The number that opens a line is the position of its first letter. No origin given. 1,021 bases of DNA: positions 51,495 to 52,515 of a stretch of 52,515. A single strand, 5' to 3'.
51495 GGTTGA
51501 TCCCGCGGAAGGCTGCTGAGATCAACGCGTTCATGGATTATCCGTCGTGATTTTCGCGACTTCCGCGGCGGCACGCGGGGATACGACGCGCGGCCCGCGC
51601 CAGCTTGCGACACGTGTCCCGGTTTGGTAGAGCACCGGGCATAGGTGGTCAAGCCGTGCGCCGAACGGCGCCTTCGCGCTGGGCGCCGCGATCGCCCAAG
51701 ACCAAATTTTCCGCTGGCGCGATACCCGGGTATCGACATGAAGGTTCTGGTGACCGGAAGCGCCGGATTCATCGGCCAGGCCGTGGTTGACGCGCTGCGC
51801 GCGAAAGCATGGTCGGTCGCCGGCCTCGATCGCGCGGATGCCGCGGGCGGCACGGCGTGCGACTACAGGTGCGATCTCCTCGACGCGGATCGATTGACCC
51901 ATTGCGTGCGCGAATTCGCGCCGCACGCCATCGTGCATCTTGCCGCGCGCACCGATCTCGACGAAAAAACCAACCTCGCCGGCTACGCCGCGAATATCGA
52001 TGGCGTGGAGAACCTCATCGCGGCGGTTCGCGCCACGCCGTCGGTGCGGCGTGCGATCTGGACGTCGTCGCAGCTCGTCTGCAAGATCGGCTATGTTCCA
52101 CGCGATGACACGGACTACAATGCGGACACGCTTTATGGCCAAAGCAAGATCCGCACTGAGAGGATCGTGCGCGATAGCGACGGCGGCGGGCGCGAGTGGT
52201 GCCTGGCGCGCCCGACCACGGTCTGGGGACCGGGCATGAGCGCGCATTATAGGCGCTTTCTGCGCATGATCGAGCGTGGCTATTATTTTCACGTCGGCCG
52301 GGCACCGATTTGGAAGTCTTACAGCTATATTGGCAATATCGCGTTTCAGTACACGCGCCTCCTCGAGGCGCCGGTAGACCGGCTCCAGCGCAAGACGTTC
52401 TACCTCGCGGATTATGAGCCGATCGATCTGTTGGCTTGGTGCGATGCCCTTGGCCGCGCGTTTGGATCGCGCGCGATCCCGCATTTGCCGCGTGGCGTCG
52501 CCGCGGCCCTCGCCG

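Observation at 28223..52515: Nonulosonic-acid glycan locus with an unusually dense and mixed set of tailoring enzymes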

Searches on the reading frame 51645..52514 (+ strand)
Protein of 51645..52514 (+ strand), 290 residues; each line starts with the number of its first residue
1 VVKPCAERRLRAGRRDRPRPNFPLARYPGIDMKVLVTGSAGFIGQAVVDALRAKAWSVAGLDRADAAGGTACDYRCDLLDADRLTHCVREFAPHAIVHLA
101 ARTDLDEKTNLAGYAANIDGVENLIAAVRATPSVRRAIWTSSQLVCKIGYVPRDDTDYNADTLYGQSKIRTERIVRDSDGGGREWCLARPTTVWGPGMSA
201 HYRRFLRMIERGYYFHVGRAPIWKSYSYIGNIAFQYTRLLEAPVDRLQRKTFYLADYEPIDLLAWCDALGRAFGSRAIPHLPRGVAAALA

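Call 6: search_protein_families(library=pfam, proteins=[window:51645-52514:+], max_evalue=0.001)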
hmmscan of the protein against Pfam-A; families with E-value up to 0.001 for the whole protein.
window:51645-52514:+ (290 aa): 7 families
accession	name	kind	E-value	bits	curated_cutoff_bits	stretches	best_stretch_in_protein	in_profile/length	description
PF01370.27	Epimerase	-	3.7e-26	92.5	20.9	1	34-212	1-196/240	NAD dependent epimerase/dehydratase family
PF04321.23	RmlD_sub_bind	-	4.4e-17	62.5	27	1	32-209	1-167/287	RmlD substrate binding domain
PF01073.25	3Beta_HSD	-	1.3e-16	60.9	22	1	35-274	1-269/280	3-beta hydroxysteroid dehydrogenase/isomerase family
PF16363.11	GDP_Man_Dehyd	-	2.3e-13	50.7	27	1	35-177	1-166/332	GDP-mannose 4,6 dehydratase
PF07993.18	NAD_binding_4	-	1.7e-06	27.8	20.1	1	95-199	91-216/258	Male sterility protein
PF02719.21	Polysacc_synt_2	-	0.00027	20.6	20.2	0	76-141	61-127/293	Polysaccharide biosynthesis protein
PF13460.12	NAD_binding_10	-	0.00086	19.7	27.2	0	38-191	1-144/184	NAD(P)H-binding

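Call 12: find_related_loci(query=window:51645-52514:+, collection=genome_contigs, flank=10000)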
Query window:51645-52514:+ (290 aa) in genome_contigs; peptide patterns used: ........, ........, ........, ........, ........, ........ (x = any residue, [..] = any of these).
100 stretches matched a pattern; 38 encode a relative of the query (tblastn E <= 1e-3); 38 distinct loci.
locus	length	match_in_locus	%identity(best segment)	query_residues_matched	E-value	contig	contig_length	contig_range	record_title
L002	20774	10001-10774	70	30-290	2e-123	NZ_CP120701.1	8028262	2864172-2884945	Bradyrhizobium sp. ORS 111 chromosome, complete genome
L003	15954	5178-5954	69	29-290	5e-122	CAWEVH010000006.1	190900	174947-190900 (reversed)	MAG: uncultured Thermoleophilaceae bacterium isolate MFD05567.bin.2.183 genome assembly, contig: contig_129061, whole ge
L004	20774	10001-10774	68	30-290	9e-121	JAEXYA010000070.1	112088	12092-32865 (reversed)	MAG: Proteobacteria bacterium isolate OH_HDB_170 k127_487908, whole genome shotgun sequence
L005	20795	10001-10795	68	23-290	3e-119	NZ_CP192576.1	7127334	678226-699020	Bradyrhizobium betae strain P42 chromosome, complete genome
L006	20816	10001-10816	67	17-290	7e-118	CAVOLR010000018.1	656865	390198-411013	MAG: uncultured Alphaproteobacteria bacterium isolate MFD10113.bin.2.107 genome assembly, contig: contig_7369, whole gen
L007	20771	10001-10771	68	32-290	4e-117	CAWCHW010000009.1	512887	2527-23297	MAG: uncultured Alphaproteobacteria bacterium isolate MFD09368.bin.2.137 genome assembly, contig: contig_14301, whole ge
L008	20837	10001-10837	65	14-290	9e-117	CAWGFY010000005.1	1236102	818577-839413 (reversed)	MAG: uncultured Alphaproteobacteria bacterium isolate MFD05513.bin.2.70 genome assembly, contig: contig_3393, whole geno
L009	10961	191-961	66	32-290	3e-113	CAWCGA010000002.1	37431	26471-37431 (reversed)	MAG: uncultured Alphaproteobacteria bacterium isolate MFD09368.bin.3.70 genome assembly, contig: contig_113916, whole ge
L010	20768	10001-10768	62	32-290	2e-109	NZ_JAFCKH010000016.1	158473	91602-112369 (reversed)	Bradyrhizobium tropiciagri strain SZCCT0294 NODE_16, whole genome shotgun sequence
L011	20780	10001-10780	53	33-290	7e-99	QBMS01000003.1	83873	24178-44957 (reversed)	MAG: Snowella sp. isolate ULC335bin1 scaffold3_size83873, whole genome shotgun sequence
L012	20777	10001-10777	69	29-290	5e-122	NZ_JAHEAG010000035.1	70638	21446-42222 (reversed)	Bradyrhizobium sp. SRL28 35, whole genome shotgun sequence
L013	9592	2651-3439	56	30-290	4e-94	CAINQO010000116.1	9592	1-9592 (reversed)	MAG: Candidatus Omnitrophica bacterium isolate AM-2014-D7_bin-608 genome assembly, contig: bin-608:116/123, whole genome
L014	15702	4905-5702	54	27-290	3e-93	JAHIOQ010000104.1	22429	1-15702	MAG: Candidatus Omnitrophota bacterium isolate KR13_S3.mb.139 KR13_S3.mb.139_k141_403793, whole genome shotgun sequence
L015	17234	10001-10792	56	26-286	5e-93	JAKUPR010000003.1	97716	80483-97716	MAG: Anaerolineales bacterium isolate ALOHA_A2.5_8 A2.5-Anaerolineales-1_3, whole genome shotgun sequence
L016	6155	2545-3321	51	33-290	6e-92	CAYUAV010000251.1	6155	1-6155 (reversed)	MAG TPA_asm: uncultured Bacteroidales bacterium isolate SRP214966_co4_214 genome assembly, contig: NODE_17728_length_615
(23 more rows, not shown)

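Call 17: search_protein_families(library=pfam, proteins=[L005:9965-10987:+, L005:10991-12667:-, L005:12768-14093:-, L005:14524-16224:+, L005:16230-17261:+, L005:17271-18542:+, L005:18681-19670:+, L005:19678-20793:-], max_evalue=0.001)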
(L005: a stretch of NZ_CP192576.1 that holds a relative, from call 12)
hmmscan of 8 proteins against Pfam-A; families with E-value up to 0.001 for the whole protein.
L005:9965-10987:+ (340 aa): 7 families
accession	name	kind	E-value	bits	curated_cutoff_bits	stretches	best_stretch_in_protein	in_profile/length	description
PF01370.27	Epimerase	-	1.6e-29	103.5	20.9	1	24-236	1-234/240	NAD dependent epimerase/dehydratase family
PF01073.25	3Beta_HSD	-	4.8e-19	68.9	22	1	25-248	1-255/280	3-beta hydroxysteroid dehydrogenase/isomerase family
PF04321.23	RmlD_sub_bind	-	5.6e-16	58.9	27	1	22-199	1-170/287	RmlD substrate binding domain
PF16363.11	GDP_Man_Dehyd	-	4.8e-13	49.7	27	1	25-165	1-167/332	GDP-mannose 4,6 dehydratase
PF07993.18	NAD_binding_4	-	7.6e-10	38.8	20.1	1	80-189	89-219/258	Male sterility protein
PF02719.21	Polysacc_synt_2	-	2.3e-07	30.7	20.2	1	61-168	59-155/293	Polysaccharide biosynthesis protein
PF13460.12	NAD_binding_10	-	1.8e-06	28.4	27.2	1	28-179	1-145/184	NAD(P)H-binding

L005:10991-12667:- (558 aa): 0 families

L005:12768-14093:- (441 aa): 1 family
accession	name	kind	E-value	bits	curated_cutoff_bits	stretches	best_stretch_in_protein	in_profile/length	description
PF01943.22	Polysacc_synt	-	0.00049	20.1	28.2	1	172-276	163-263/274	Polysaccharide biosynthesis protein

L005:14524-16224:+ (566 aa): 1 family
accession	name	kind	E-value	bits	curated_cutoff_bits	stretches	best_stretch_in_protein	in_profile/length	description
PF00702.32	Hydrolase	-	0.00083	20.2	26.4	0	237-318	99-181/191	haloacid dehalogenase-like hydrolase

L005:16230-17261:+ (343 aa): 0 families

L005:17271-18542:+ (423 aa): 1 family
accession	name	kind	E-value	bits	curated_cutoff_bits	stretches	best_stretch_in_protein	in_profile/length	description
PF01575.25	MaoC_dehydratas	-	2.8e-14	53.2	27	1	11-91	21-104/123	MaoC like domain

L005:18681-19670:+ (329 aa): 1 family
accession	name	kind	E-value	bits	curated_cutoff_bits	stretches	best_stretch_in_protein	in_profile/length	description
PF01522.26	Polysacc_deac_1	-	6.7e-19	68.5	23.1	1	209-285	48-123/124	Polysaccharide deacetylase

L005:19678-20793:- (371 aa): 0 families

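Call 21: search_protein_families(library=ncbifam, proteins=[window:51645-52514:+, L005:9965-10987:+, L005:10991-12667:-, L005:12768-14093:-, L005:14524-16224:+, L005:16230-17261:+, L005:17271-18542:+, L005:19678-20793:-], max_evalue=0.0001)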
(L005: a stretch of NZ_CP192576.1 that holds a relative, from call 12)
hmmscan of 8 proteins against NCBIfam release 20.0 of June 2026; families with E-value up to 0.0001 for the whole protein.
window:51645-52514:+ (290 aa): 15 families
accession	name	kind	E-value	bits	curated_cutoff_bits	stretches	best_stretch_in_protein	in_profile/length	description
NF042422.1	oxyalk_red_OleD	equivalog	5.3e-17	62.2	580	1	32-275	1-252/329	2-alkyl-3-oxoalkanoate reductase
NF042423.1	oxyalk_red_Shew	equivalog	3.1e-16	59.4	580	1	33-290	10-271/331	2-alkyl-3-oxoalkanoate reductase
TIGR03466.1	HpnA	hypoth_equivalog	4e-14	52.2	367.65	1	32-196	1-173/327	hopanoid-associated sugar epimerase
TIGR01179.1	galE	equivalog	8.1e-14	51.2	262.3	1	33-185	1-166/332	UDP-glucose 4-epimerase GalE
TIGR01214.1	rmlD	equivalog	2.6e-13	49.7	224.05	1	33-199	1-156/285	dTDP-4-dehydrorhamnose reductase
NF058621.1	DiazavRedAvaA7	equivalog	1.9e-09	37.6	400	1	32-133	1-106/304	3-diazoavenalumate denitrifying reductase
NF043036.1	ErythonDh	equivalog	2.5e-09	36.8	325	1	32-177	1-162/321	D-erythronate dehydrogenase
NF007956.0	PRK10675.1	subfamily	9.2e-08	31.6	394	1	32-188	1-173/338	UDP-glucose 4-epimerase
TIGR01181.1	dTDP_gluc_dehyt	equivalog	2.1e-06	27.1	365.1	1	33-145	1-128/321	dTDP-glucose 4,6-dehydratase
NF005539.0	PRK07201.1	equivalog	2.5e-06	26.5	549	0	95-201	80-185/657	SDR family oxidoreductase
NF007490.0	PRK10084.1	subfamily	4.9e-06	25.8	649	1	32-125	1-108/361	dTDP-glucose 4,6-dehydratase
TIGR02622.1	CDP_4_6_dhtase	equivalog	7.1e-06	25.4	278.45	1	32-142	5-129/352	CDP-glucose 4,6-dehydratase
TIGR01746.1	Thioester-redct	subfamily_domain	9.7e-06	25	213.35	0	95-207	91-212/371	thioester reductase domain-containing protein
NF004520.0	PRK05865.1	equivalog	4.5e-05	21.5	1509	1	32-206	1-141/854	sugar epimerase family protein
TIGR04180.1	EDH_00030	hypoth_equivalog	5.8e-05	22.3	475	0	34-198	1-180/297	NAD-dependent 4,6-dehydratase LegB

L005:9965-10987:+ (340 aa): 23 families
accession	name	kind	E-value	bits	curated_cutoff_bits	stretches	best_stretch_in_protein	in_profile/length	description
NF042423.1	oxyalk_red_Shew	equivalog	4.8e-20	71.9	580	1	22-249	9-246/331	2-alkyl-3-oxoalkanoate reductase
NF042422.1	oxyalk_red_OleD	equivalog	1.3e-19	70.7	580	1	22-249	1-239/329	2-alkyl-3-oxoalkanoate reductase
TIGR03466.1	HpnA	hypoth_equivalog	5.8e-17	61.6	367.65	1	22-183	1-173/327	hopanoid-associated sugar epimerase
TIGR01179.1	galE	equivalog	4.3e-16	58.7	262.3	1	23-174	1-168/332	UDP-glucose 4-epimerase GalE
TIGR01214.1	rmlD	equivalog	7.8e-12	44.9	224.05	1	23-205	1-176/285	dTDP-4-dehydrorhamnose reductase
NF007956.0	PRK10675.1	subfamily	2.1e-11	43.6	394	1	62-174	56-172/338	UDP-glucose 4-epimerase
NF004520.0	PRK05865.1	equivalog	1.6e-10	39.5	1509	1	22-193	1-141/854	sugar epimerase family protein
TIGR01746.1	Thioester-redct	subfamily_domain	1.5e-09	37.5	213.35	1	79-197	88-215/371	thioester reductase domain-containing protein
NF043036.1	ErythonDh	equivalog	1.9e-09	37.2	325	1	22-163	1-161/321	D-erythronate dehydrogenase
NF058621.1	DiazavRedAvaA7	equivalog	1e-08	35.2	400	1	22-128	1-113/304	3-diazoavenalumate denitrifying reductase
TIGR04180.1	EDH_00030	hypoth_equivalog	1.5e-07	30.8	475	1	24-187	1-182/297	NAD-dependent 4,6-dehydratase LegB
NF008972.0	PRK12320.1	equivalog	7.3e-07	27.8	792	1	22-116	1-91/699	hypothetical protein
TIGR02197.1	heptose_epim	equivalog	2.9e-06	26.7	274.6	1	24-183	1-173/316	ADP-glyceromanno-heptose 6-epimerase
TIGR01777.1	yfcH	hypoth_equivalog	3.3e-06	26.9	207.35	1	24-129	1-110/292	TIGR01777 family oxidoreductase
NF041015.1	UDPsulfquin_syn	equivalog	3.8e-06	26.1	575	0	22-53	1-32/384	UDP-sulfoquinovose synthase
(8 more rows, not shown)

L005:10991-12667:- (558 aa): 0 families

L005:12768-14093:- (441 aa): 0 families

L005:14524-16224:+ (566 aa): 2 families
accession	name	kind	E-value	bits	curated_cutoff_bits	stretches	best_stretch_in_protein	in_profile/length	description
TIGR01686.1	FkbH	subfamily_domain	5e-86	288.8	146.65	1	202-530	3-321/323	FkbH domain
TIGR01681.1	HAD-SF-IIIC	subfamily_domain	1.2e-16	61.8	35.75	1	203-325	1-129/132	HAD-IIIC family phosphatase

L005:16230-17261:+ (343 aa): 0 families

L005:17271-18542:+ (423 aa): 4 families
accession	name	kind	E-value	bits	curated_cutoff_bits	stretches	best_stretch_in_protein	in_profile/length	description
NF006045.0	PRK08190.1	subfamily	5.4e-09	35.4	282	1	2-87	20-107/467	bifunctional enoyl-CoA hydratase/phosphate acetyltransferase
NF009384.0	PRK12743.1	equivalog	9.2e-06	25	264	1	262-323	8-71/258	SDR family oxidoreductase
NF005881.0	PRK07832.1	equivalog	2e-05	23.9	296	1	257-312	6-62/287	SDR family oxidoreductase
NF005868.0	PRK07806.1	subfamily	2.8e-05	23.8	162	1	259-322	5-70/248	SDR family oxidoreductase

L005:19678-20793:- (371 aa): 0 families

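Call 31: search_protein_families(library=ncbifam, proteins=[L004:15327-16631:-, L004:16574-17581:-, L008:4055-4687:-, L006:3993-4682:-, L004:13939-15327:-, L004:10989-12443:-, L004:12607-13881:-, L004:18048-18944:+], max_evalue=0.00001)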
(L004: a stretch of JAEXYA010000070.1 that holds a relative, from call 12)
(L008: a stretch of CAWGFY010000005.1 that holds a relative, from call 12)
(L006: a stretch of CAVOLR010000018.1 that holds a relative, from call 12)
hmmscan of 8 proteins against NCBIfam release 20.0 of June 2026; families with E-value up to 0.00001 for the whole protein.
L004:15327-16631:- (434 aa): 7 families
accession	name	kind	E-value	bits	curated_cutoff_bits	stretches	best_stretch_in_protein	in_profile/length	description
TIGR04181.1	NHT_00031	hypoth_equivalog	3e-154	513.2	420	1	60-420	1-359/359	LegC family aminotransferase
TIGR03588.1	PseC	equivalog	2.9e-74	250.2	423.5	1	73-431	15-372/380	UDP-4-amino-4,6-dideoxy-N-acetyl-beta-L-altrosamine transaminase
TIGR04427.1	PLP_DesI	equivalog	5e-47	160.8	650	1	59-424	20-368/390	dTDP-4-dehydro-6-deoxyglucose aminotransferase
NF008658.2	PRK11658.1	equivalog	7.5e-47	159.8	631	1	62-423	7-361/379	UDP-4-amino-4-deoxy-L-arabinose aminotransferase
NF008687.0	PRK11706.1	equivalog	8.5e-43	146.5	375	1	63-420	5-355/375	dTDP-4-amino-4,6-dideoxygalactose transaminase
NF011936.0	PRK15407.1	equivalog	1.8e-34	119.2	423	1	67-278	44-246/440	lipopolysaccharide biosynthesis protein RfbH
TIGR02379.1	ECA_wecE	subfamily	1.4e-33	116.2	434.85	1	64-391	6-325/376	dTDP-4-amino-4,6-dideoxy-D-glucose transaminase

L004:16574-17581:- (335 aa): 31 families (the best 25 are shown)
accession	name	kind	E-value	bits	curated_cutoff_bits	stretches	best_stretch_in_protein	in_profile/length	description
TIGR04180.1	EDH_00030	hypoth_equivalog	2.4e-152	506.2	475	1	7-302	1-296/297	NAD-dependent 4,6-dehydratase LegB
TIGR01181.1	dTDP_gluc_dehyt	equivalog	1.6e-50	172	365.1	1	6-326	1-318/321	dTDP-glucose 4,6-dehydratase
TIGR01179.1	galE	equivalog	6.5e-42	143.5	262.3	1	6-320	1-326/332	UDP-glucose 4-epimerase GalE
NF011728.1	PRK15181.1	equivalog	6.2e-29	101.1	760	1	6-319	17-337/348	Vi polysaccharide biosynthesis UDP-N-acetylglucosaminuronic acid C-4 epimerase TviC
TIGR03466.1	HpnA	hypoth_equivalog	1.1e-27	96.9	367.65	1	6-265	2-249/327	hopanoid-associated sugar epimerase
NF007582.0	PRK10217.1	equivalog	5e-27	94.9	698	1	5-324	2-336/355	dTDP-glucose 4,6-dehydratase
NF007490.0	PRK10084.1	subfamily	1.3e-26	93.5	649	1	6-325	2-340/361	dTDP-glucose 4,6-dehydratase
TIGR01472.1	gmd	equivalog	2.6e-25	89.4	415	1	7-303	3-326/342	GDP-mannose 4,6-dehydratase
TIGR02622.1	CDP_4_6_dhtase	equivalog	4.5e-25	88.5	278.45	1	5-321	5-332/352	CDP-glucose 4,6-dehydratase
NF042422.1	oxyalk_red_OleD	equivalog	4.6e-25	88.7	580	1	6-259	2-241/329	2-alkyl-3-oxoalkanoate reductase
NF007956.0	PRK10675.1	subfamily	5.8e-25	88.1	394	1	6-299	2-313/338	UDP-glucose 4-epimerase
NF042423.1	oxyalk_red_Shew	equivalog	3.8e-22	78.8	580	1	4-262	8-251/331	2-alkyl-3-oxoalkanoate reductase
TIGR03589.1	PseB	equivalog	2.2e-20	72.9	407.75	1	5-260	5-242/324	UDP-N-acetylglucosamine 4,6-dehydratase (inverting)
NF052578.1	StrlDmthSdmBMthl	equivalog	4.7e-19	69.3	600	1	7-265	3-248/328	sterol demethylase protein SdmB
NF047922.1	GDPFucSynFcl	equivalog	4.7e-18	65.7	500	1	92-323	70-305/308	GDP-L-fucose synthase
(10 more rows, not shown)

L008:4055-4687:- (210 aa): 25 families
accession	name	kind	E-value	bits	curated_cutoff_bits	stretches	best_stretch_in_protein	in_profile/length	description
TIGR03570.1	NeuD_NnaD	subfamily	4e-61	206.2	160.8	1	3-206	2-197/202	NeuD/PglB/VioB family sugar acetyltransferase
TIGR03532.1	DapD_Ac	equivalog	9.2e-17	61.4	231.75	1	102-207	92-205/231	2,3,4,5-tetrahydropyridine-2,6-dicarboxylate N-acetyltransferase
NF002060.0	PRK00892.1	subfamily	6.9e-16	58.3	207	1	97-159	120-182/345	UDP-3-O-(3-hydroxymyristoyl)glucosamine N-acyltransferase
NF003657.0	PRK05289.1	equivalog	1.3e-14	54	226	2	100-159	7-66/264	acyl-ACP--UDP-N-acetylglucosamine O-acyltransferase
TIGR01853.1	lipid_A_lpxD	equivalog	1.2e-13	50.7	242.5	1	99-159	113-173/325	UDP-3-O-(3-hydroxymyristoyl)glucosamine N-acyltransferase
NF058585.1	HptprglPActTf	PfamEq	5.8e-11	42.2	300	1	161-208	105-152/172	heptaprenylglyceryl phosphate O-acetyltransferase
TIGR01852.1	lipid_A_lpxA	equivalog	6.5e-11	42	231.05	1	129-208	104-183/254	acyl-ACP--UDP-N-acetylglucosamine O-acyltransferase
NF007499.0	PRK10092.1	equivalog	5.2e-10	39.4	314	0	155-208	122-175/183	maltose O-acetyltransferase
NF010935.0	PRK14355.1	equivalog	8.7e-10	37.8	718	1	64-172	226-330/459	bifunctional UDP-N-acetylglucosamine diphosphorylase/glucosamine-1-phosphate N-acetyltransferase GlmU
TIGR03308.1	phn_thr-fam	hypoth_equivalog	1.7e-09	37.8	201.65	1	163-207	109-153/204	phosphonate metabolim protein, transferase hexapeptide repeat family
NF000490.1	chloram_CatB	equivalog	3.6e-09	36.2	350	1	160-208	108-156/210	type B chloramphenicol O-acetyltransferase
NF000311.1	Vat_ABCDEFH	equivalog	2.9e-08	33.5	300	1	160-208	108-156/201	Vat family streptogramin A O-acetyltransferase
TIGR01173.1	glmU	equivalog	3.4e-08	32.8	366.85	0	101-170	273-346/452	bifunctional UDP-N-acetylglucosamine diphosphorylase/glucosamine-1-phosphate N-acetyltransferase GlmU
NF000101.1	stregram_VatA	exception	1.1e-07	31.7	450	1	159-208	115-164/219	streptogramin A O-acetyltransferase Vat(A)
NF000111.1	stregram_VatD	exception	5.8e-07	29.5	400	1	161-208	112-159/209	streptogramin A O-acetyltransferase Vat(D)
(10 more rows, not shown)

L006:3993-4682:- (229 aa): 1 family
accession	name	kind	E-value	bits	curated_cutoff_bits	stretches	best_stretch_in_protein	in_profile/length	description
TIGR00639.1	PurN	equivalog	1.6e-08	34.3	150.1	1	77-158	104-186/192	phosphoribosylglycinamide formyltransferase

L004:13939-15327:- (462 aa): 0 families

L004:10989-12443:- (484 aa): 1 family
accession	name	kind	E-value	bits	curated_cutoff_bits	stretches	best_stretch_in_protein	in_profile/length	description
TIGR04370.1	glyco_rpt_poly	subfamily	3.4e-11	42.8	40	0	7-226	10-226/396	oligosaccharide repeat unit polymerase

L004:12607-13881:- (424 aa): 0 families

L004:18048-18944:+ (298 aa): 18 families
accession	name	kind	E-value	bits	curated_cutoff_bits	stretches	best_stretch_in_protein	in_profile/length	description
TIGR01214.1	rmlD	equivalog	1.2e-14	54.1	224.05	1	9-179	1-161/285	dTDP-4-dehydrorhamnose reductase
TIGR01746.1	Thioester-redct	subfamily_domain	1.5e-14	54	213.35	1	61-229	80-263/371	thioester reductase domain-containing protein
TIGR03466.1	HpnA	hypoth_equivalog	1.9e-14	53.3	367.65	1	9-154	2-153/327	hopanoid-associated sugar epimerase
TIGR01179.1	galE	equivalog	7.6e-13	48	262.3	1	9-153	1-156/332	UDP-glucose 4-epimerase GalE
NF042423.1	oxyalk_red_Shew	equivalog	8.9e-13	48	580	1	5-170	6-176/331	2-alkyl-3-oxoalkanoate reductase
TIGR01777.1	yfcH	hypoth_equivalog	2.3e-11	43.8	207.35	1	10-292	1-281/292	TIGR01777 family oxidoreductase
NF041293.1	G6PDh_Azf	equivalog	9.2e-11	41.6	400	1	8-151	3-161/252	NAD-dependent glucose-6-phosphate dehydrogenase Azf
NF050030.1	thlkprotThyD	equivalog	3.3e-10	39.6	400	1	9-262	2-265/305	thylakoid membrane protein ThyD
NF005539.0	PRK07201.1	equivalog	3.9e-10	39.1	549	1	10-177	3-186/657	SDR family oxidoreductase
TIGR02197.1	heptose_epim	equivalog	9.3e-10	38.2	274.6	1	10-154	1-150/316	ADP-glyceromanno-heptose 6-epimerase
NF042422.1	oxyalk_red_OleD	equivalog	1.4e-09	37.8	580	1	9-174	2-174/329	2-alkyl-3-oxoalkanoate reductase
NF047837.1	UDPAcbARedWbcJ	equivalog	1.9e-08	33.7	500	1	9-153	2-114/372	UDP-2-acetamido-2,6-beta-L-arabino-hexul-4-ose reductase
NF058621.1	DiazavRedAvaA7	equivalog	9.1e-08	32.1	400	1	9-245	2-247/304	3-diazoavenalumate denitrifying reductase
TIGR04180.1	EDH_00030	hypoth_equivalog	2.5e-07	30.1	475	1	10-171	1-178/297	NAD-dependent 4,6-dehydratase LegB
NF043036.1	ErythonDh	equivalog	1.2e-06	28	325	1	9-151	2-158/321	D-erythronate dehydrogenase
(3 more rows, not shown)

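Call 56: search_protein_families(library=pfam, proteins=[L004:13939-15327:-, L004:10989-12443:-, L004:12607-13881:-, L005:16230-17261:+, L005:14228-14527:+], max_evalue=0.01)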
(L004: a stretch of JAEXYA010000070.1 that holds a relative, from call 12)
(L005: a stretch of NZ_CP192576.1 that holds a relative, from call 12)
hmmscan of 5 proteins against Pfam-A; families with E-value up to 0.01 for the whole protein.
L004:13939-15327:- (462 aa): 1 family
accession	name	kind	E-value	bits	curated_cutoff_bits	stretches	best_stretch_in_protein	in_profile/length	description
PF05159.20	Capsule_synth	-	0.0028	17.6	20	1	252-361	140-254/310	Capsule polysaccharide biosynthesis protein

L004:10989-12443:- (484 aa): 0 families

L004:12607-13881:- (424 aa): 1 family
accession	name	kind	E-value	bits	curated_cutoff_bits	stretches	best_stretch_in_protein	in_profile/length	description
PF01943.22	Polysacc_synt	-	2.1e-05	24.5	28.2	1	21-264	9-251/274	Polysaccharide biosynthesis protein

L005:16230-17261:+ (343 aa): 0 families

L005:14228-14527:+ (99 aa): 0 families
